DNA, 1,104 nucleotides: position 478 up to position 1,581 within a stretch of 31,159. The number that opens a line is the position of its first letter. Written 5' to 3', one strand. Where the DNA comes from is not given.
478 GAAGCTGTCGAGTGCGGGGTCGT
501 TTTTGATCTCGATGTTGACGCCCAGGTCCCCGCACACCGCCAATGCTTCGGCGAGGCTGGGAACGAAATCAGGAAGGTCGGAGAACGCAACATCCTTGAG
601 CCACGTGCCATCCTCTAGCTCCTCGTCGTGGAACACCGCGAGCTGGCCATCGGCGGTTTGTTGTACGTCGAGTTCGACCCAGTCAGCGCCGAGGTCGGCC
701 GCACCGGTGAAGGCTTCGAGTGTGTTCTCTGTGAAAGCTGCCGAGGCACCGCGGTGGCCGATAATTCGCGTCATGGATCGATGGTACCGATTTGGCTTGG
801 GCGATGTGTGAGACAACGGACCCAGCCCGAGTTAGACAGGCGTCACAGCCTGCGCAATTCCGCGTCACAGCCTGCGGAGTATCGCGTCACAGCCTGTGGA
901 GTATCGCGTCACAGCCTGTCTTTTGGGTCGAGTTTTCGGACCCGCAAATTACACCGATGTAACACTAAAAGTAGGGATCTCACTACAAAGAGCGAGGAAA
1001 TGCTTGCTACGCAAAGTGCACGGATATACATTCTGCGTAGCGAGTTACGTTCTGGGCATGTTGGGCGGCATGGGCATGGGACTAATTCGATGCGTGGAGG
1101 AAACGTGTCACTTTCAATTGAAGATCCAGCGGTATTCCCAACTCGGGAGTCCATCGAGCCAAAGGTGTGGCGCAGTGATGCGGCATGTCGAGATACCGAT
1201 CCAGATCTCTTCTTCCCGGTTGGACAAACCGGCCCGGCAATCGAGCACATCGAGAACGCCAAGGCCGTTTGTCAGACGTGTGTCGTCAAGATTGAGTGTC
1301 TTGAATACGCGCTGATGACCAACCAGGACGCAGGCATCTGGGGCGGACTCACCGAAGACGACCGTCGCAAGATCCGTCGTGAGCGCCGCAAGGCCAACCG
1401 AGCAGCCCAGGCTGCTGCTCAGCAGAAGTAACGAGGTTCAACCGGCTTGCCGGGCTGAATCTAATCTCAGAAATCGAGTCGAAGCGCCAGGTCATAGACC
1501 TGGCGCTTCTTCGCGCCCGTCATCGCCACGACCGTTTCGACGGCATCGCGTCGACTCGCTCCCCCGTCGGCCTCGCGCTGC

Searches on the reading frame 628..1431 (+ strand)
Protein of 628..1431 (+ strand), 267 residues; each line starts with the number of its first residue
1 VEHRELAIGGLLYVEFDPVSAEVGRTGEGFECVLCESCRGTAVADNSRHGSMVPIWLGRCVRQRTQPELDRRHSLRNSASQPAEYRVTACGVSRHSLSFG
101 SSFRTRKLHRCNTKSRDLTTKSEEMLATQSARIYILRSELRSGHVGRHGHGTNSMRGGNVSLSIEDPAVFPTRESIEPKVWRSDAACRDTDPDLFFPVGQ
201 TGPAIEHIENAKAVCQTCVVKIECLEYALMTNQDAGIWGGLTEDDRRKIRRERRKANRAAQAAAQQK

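Call 41: find_encoding_contigs(protein=window:628-1431:+, flank=10000, max_places=2)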
Protein window:628-1431:+ (267 aa): no gene with exactly this product is on record in the collection.
